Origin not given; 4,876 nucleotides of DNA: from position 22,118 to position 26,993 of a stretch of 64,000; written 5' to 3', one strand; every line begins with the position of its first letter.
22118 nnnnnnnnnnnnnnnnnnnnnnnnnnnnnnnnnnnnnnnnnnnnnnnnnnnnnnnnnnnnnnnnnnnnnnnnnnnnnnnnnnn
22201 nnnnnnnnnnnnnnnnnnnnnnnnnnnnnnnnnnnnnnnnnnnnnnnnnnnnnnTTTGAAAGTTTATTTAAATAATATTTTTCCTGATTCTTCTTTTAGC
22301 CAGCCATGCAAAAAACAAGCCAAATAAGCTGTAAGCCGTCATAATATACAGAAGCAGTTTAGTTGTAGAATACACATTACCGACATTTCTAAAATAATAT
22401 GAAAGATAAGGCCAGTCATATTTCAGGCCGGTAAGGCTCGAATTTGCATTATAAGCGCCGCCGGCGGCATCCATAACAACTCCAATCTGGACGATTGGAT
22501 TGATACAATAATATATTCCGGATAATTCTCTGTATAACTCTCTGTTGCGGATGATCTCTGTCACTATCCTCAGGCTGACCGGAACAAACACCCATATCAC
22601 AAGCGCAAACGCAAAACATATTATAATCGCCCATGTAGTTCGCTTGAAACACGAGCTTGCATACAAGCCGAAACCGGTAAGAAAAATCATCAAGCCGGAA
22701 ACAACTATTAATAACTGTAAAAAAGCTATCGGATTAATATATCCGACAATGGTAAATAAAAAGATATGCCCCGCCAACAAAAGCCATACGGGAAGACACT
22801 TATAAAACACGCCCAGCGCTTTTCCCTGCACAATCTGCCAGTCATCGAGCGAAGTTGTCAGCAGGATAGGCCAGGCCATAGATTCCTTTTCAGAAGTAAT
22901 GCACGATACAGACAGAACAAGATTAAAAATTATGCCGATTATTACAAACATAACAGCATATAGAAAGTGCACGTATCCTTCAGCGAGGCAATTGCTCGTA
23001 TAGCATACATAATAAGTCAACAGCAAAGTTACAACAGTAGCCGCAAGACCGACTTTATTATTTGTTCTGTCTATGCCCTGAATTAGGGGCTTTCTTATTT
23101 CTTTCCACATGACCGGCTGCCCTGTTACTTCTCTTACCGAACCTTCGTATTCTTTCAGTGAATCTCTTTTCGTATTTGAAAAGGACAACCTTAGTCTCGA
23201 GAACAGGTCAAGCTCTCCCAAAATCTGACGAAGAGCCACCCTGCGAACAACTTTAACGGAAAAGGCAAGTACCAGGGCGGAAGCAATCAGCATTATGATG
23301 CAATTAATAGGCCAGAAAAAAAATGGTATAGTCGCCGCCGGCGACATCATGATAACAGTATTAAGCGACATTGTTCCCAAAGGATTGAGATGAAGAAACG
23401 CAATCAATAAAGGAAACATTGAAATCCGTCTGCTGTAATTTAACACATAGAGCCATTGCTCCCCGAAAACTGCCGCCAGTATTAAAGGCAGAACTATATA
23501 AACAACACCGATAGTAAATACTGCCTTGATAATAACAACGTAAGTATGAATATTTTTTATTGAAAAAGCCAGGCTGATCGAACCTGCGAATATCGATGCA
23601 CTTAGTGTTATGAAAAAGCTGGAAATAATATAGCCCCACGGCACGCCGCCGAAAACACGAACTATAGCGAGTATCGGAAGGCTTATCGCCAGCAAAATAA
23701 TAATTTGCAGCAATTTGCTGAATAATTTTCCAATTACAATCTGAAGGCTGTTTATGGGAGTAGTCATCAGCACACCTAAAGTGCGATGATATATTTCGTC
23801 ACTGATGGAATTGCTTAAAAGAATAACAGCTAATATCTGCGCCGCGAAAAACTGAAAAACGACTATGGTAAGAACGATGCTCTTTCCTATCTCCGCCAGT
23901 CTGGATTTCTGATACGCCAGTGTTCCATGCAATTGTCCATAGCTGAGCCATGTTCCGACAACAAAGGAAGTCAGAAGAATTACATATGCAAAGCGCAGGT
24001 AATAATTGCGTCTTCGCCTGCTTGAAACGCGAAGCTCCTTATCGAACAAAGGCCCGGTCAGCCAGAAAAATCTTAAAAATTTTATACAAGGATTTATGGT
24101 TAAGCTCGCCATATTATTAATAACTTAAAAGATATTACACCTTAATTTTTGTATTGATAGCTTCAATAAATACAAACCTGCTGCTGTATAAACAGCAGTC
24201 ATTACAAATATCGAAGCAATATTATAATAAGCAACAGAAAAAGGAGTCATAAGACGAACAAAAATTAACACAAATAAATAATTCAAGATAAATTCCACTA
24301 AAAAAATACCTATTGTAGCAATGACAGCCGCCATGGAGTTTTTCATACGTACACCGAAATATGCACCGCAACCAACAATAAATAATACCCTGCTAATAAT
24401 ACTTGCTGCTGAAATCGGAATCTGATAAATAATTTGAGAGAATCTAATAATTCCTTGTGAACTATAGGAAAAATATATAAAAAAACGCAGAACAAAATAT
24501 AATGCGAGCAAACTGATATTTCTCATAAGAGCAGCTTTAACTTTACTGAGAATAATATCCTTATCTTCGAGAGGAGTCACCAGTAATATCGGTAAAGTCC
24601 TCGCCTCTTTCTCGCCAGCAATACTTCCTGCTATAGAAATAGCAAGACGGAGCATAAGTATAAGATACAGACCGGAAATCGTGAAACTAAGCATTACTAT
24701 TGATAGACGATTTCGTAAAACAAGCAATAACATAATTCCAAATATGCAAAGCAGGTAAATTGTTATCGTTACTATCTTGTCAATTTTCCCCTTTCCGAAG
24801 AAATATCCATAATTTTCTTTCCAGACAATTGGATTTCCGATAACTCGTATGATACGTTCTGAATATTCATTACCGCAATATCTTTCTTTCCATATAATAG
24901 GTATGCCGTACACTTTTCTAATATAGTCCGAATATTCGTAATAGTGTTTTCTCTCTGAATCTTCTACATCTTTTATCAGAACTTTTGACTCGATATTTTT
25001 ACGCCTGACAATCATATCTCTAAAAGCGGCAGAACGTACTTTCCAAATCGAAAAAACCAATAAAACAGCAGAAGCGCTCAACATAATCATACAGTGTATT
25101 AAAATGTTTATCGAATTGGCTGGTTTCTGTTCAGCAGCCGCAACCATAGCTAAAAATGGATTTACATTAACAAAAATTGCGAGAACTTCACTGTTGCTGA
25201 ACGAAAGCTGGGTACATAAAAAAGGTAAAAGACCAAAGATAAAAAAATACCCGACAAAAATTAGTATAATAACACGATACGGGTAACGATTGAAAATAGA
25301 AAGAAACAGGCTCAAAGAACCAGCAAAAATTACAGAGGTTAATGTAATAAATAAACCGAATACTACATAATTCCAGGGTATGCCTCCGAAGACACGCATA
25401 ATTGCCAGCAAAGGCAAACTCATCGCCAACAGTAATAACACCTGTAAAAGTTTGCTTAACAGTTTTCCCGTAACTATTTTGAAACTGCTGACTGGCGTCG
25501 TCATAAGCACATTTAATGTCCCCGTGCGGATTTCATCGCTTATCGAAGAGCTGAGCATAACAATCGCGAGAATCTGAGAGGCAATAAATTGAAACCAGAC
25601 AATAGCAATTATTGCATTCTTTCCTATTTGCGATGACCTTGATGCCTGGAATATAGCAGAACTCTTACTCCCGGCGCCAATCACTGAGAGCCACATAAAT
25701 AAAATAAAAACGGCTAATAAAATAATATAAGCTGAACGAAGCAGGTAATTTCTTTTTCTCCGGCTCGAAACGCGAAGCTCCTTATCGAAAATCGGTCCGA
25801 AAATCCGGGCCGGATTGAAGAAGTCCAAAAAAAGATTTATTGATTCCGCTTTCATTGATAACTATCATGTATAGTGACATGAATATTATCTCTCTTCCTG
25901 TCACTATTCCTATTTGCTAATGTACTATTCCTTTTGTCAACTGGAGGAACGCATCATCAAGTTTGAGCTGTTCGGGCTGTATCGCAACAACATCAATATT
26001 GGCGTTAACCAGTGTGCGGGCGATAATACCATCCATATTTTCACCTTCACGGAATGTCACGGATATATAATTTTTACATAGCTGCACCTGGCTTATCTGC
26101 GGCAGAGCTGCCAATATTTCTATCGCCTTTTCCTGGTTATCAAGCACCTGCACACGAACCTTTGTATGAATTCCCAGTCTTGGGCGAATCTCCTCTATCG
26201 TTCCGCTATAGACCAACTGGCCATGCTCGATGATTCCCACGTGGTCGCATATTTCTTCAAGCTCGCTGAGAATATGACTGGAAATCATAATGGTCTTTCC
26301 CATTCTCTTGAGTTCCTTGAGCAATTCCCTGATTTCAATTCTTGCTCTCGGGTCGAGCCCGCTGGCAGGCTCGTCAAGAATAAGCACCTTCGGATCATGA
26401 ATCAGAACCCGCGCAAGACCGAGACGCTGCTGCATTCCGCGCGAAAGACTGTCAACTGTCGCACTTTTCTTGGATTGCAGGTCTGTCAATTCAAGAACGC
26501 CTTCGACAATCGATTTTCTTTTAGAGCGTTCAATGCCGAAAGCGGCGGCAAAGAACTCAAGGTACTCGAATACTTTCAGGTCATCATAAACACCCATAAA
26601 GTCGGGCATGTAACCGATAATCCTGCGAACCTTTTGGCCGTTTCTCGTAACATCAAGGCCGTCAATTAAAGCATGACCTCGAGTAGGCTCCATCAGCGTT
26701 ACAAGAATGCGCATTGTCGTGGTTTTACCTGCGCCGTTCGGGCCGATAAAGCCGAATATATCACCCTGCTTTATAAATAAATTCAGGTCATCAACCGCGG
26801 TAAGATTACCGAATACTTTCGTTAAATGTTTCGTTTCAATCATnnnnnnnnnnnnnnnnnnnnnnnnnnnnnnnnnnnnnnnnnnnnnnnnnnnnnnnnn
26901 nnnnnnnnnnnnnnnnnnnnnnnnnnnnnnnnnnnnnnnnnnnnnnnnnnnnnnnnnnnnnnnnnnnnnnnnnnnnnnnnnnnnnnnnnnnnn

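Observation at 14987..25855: Six tandem paralogous double ABC-2 permeases (12 permease modules) behind a single ABC-2 ATPase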

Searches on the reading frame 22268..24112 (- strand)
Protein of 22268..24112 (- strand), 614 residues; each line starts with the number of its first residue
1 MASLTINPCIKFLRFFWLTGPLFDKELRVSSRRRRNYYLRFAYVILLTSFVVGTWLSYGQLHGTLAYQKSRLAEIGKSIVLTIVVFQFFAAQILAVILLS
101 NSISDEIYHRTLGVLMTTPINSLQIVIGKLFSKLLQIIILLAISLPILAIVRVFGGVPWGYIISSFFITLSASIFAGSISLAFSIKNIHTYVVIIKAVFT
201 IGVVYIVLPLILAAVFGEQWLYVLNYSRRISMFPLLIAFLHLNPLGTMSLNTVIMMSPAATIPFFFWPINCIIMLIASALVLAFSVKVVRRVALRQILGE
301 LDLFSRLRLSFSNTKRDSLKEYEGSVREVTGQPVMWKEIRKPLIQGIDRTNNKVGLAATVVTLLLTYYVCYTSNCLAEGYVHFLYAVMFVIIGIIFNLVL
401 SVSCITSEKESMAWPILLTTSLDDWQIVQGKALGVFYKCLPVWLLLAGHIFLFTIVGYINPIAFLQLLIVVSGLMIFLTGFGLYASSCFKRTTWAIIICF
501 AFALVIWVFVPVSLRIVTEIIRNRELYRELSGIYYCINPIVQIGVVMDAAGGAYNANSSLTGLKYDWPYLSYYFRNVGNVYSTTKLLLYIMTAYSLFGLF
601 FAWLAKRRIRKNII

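Call 4: search_protein_families(library=pfam, proteins=[window:22268-24112:-], max_evalue=0.01)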
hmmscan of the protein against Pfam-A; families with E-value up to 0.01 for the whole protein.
window:22268-24112:- (614 aa): 2 families
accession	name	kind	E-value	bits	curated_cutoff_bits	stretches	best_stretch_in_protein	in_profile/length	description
PF12679.13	ABC2_membrane_2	-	1.3e-09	38.2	27.2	1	362-547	72-239/283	ABC-2 family transporter protein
PF12698.13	ABC2_membrane_3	-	6.7e-08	32.4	31.6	1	374-603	155-343/347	ABC-2 family transporter protein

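Call 5: search_protein_families(library=ncbifam, proteins=[window:22268-24112:-], max_evalue=0.01)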
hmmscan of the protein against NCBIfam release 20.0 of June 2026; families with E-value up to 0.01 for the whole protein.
window:22268-24112:- (614 aa): 0 families

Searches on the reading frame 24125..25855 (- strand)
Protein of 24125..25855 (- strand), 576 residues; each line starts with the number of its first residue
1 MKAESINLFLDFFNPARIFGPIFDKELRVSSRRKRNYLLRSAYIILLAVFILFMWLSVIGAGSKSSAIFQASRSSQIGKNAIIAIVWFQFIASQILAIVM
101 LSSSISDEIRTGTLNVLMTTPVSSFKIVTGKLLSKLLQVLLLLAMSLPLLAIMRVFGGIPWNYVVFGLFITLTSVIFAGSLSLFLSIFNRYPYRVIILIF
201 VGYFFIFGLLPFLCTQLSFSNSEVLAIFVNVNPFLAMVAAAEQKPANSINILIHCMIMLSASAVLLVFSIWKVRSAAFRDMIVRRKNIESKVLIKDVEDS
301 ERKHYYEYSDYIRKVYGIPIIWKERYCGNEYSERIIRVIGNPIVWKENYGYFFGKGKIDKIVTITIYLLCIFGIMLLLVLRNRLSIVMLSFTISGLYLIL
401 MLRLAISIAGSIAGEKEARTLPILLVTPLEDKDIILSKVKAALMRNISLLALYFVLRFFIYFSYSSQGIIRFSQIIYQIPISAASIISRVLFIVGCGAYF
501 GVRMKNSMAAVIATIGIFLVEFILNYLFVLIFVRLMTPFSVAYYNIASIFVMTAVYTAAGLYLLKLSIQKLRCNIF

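Call 4: search_protein_families(library=pfam, proteins=[window:24125-25855:-], max_evalue=0.01)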
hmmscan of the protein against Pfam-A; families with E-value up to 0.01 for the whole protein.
window:24125-25855:- (576 aa): 2 families
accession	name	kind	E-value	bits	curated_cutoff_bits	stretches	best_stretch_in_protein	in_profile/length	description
PF12679.13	ABC2_membrane_2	-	6.5e-10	39.2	27.2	1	22-270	3-275/283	ABC-2 family transporter protein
PF01061.29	ABC2_membrane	-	7.7e-05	22.8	26.9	1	23-239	7-204/211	ABC-2 type transporter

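Call 5: search_protein_families(library=ncbifam, proteins=[window:24125-25855:-], max_evalue=0.01)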
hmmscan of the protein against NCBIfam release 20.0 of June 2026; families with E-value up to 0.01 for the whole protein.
window:24125-25855:- (576 aa): 1 family
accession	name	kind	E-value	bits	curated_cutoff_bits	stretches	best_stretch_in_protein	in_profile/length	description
TIGR03518.1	ABC_perm_GldF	equivalog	6e-05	23.1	288.5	1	94-143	64-111/240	gliding motility-associated ABC transporter permease subunit GldF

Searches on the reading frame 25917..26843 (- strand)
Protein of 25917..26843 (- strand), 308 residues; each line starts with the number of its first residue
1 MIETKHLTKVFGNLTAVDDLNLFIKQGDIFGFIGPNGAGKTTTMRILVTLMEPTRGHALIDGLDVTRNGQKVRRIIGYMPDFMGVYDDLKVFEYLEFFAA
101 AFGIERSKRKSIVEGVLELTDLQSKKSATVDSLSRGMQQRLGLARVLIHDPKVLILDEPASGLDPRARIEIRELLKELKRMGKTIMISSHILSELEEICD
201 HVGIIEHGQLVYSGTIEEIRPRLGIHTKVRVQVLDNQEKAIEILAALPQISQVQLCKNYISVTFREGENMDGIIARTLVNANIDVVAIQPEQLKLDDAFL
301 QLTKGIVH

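Call 4: search_protein_families(library=pfam, proteins=[window:25917-26843:-], max_evalue=0.01)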
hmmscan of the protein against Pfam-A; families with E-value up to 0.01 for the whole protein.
window:25917-26843:- (308 aa): 6 families
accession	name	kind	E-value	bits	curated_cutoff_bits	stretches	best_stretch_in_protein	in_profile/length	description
PF00005.33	ABC_tran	-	2.4e-29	103.1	25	1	18-160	2-136/137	ABC transporter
PF13304.12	AAA_21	-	1.3e-15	58.7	27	2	124-194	229-302/304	AAA domain, putative AbiEii toxin, Type IV TA system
PF13401.12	AAA_22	-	8.8e-05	23.3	27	1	32-182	10-108/130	AAA domain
PF13732.12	DrrA1-3_C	-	0.00021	22.4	27.4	1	214-302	1-80/81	ATP-binding protein DrrA1-3-like, C-terminal domain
PF13604.12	AAA_30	-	0.0012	19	27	0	27-57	17-47/191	AAA domain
PF13175.12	AAA_15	-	0.0037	17.4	32.1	0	32-54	28-50/374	AAA ATPase domain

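Call 5: search_protein_families(library=ncbifam, proteins=[window:25917-26843:-], max_evalue=0.01)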
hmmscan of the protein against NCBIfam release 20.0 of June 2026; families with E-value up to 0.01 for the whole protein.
window:25917-26843:- (308 aa): 192 families (the best 25 are shown)
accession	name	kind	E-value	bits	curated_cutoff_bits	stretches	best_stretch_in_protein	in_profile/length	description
TIGR01188.1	drrA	subfamily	4.9e-78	262.5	312.45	1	9-303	1-301/302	daunorubicin resistance ABC transporter, ATP-binding protein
TIGR03522.1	GldA_ABC_ATP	equivalog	5.6e-74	249.3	402.6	1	2-303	3-301/301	gliding motility-associated ABC transporter ATP-binding subunit GldA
NF033858.1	ABC2_perm_RbbA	equivalog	3.2e-59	200.7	1050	1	2-227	267-492/909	ribosome-associated ATPase/putative transporter RbbA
TIGR03740.1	galliderm_ABC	subfamily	4.1e-57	193.4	309.75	1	3-218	2-210/223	lantibiotic protection ABC transporter ATP-binding subunit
NF010060.0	PRK13537.1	equivalog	7.9e-56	189.2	521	1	2-219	16-233/314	nodulation factor ABC transporter ATP-binding protein NodI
NF010059.0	PRK13536.1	equivalog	8.3e-51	172.7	549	1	2-237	44-274/342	nodulation factor ABC transporter ATP-binding protein NodI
TIGR01288.1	nodI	equivalog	1.2e-48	165.6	424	1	2-256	5-256/303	nodulation factor ABC transporter ATP-binding protein NodI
TIGR03864.1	PQQ_ABC_ATP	hypoth_equivalog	5.4e-44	150.4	302.25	1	2-224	2-224/236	ABC transporter, ATP-binding subunit, PQQ-dependent alcohol dehydrogenase system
TIGR04406.1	LPS_export_lptB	equivalog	5.5e-43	147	240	1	2-219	2-222/239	LPS export ABC transporter ATP-binding protein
TIGR01186.1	proV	subfamily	3.2e-42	144.9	326.6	1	12-219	4-217/363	betaine/proline/choline family ABC transporter ATP-binding protein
NF008513.0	PRK11432.1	equivalog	2.2e-40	138.6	496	1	2-219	7-224/351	ferric ABC transporter ATP-binding protein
TIGR02314.1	ABC_MetN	equivalog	6.2e-40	137.2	499.7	1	1-219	1-228/343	methionine ABC transporter ATP-binding protein MetN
TIGR01257.1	rim_protein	equivalog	4.7e-39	133.2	4012.85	1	5-218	932-1146/2272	rim ABC transporter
NF040933.2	ABC_arch_GlcV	equivalog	5.5e-39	134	450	1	2-219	3-229/357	glucose ABC transporter ATP-binding protein GlcV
TIGR00968.1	3a0106s01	subfamily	1.5e-38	132.7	342.75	1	3-219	2-218/237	sulfate ABC transporter ATP-binding protein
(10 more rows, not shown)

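Call 25: search_solved_structures(query=window:25917-26843:-, max_evalue=1e-30)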
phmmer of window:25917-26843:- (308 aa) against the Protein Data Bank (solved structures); distinct sequences matched with E-value up to 1e-30: 85 (the best 60 are shown).
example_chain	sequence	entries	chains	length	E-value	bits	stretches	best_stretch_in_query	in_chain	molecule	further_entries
7w01_A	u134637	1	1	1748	1.7e-71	244.5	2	2-223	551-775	Phospholipid-transporting ATPase ABCA3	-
7w02_A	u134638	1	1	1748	1.2e-70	241.8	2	2-223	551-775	Phospholipid-transporting ATPase ABCA3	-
7lkp_A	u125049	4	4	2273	1.2e-67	231.9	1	5-217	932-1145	Retinal-specific phospholipid-transporting ATPase ABCA4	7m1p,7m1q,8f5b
7e7i_A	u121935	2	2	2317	1.3e-67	231.8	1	5-217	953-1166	Retinal-specific phospholipid-transporting ATPase ABCA4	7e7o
7lkz_A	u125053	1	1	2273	8.4e-67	229.1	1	5-217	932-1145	Retinal-specific phospholipid-transporting ATPase ABCA4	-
7e7q_A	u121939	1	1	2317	8.9e-67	229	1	5-217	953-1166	Retinal-specific phospholipid-transporting ATPase ABCA4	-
7tby_A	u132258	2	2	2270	1.8e-66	228.1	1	5-225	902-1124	ATP-binding cassette, sub-family A (ABC1), member 1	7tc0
7tdt_A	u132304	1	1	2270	1.8e-66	228.1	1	5-225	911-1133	Phospholipid-transporting ATPase ABCA1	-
7tbz_A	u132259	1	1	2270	1.8e-66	228.1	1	5-225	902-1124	ATP-binding cassette, sub-family A (ABC1), member 1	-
5xjy_A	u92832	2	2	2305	1.8e-66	228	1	5-225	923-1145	ATP-binding cassette sub-family A member 1 | Phospholipid-transporting ATPase ABCA1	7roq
7tbw_A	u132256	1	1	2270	1.2e-65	225.3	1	5-225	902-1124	ATP-binding cassette, sub-family A (ABC1), member 1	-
8edw_A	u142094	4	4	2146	4.5e-61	210.3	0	16-225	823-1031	Phospholipid-transporting ATPase ABCA7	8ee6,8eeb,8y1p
8eop_A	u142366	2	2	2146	3.1e-60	207.6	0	16-225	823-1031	Phospholipid-transporting ATPase ABCA7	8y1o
1vpl_A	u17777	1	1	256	3.6e-49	171.3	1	4-223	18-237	ABC transporter, ATP-binding protein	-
4yer_A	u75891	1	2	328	1.9e-46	162.3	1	3-224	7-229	ABC transporter ATP-binding protein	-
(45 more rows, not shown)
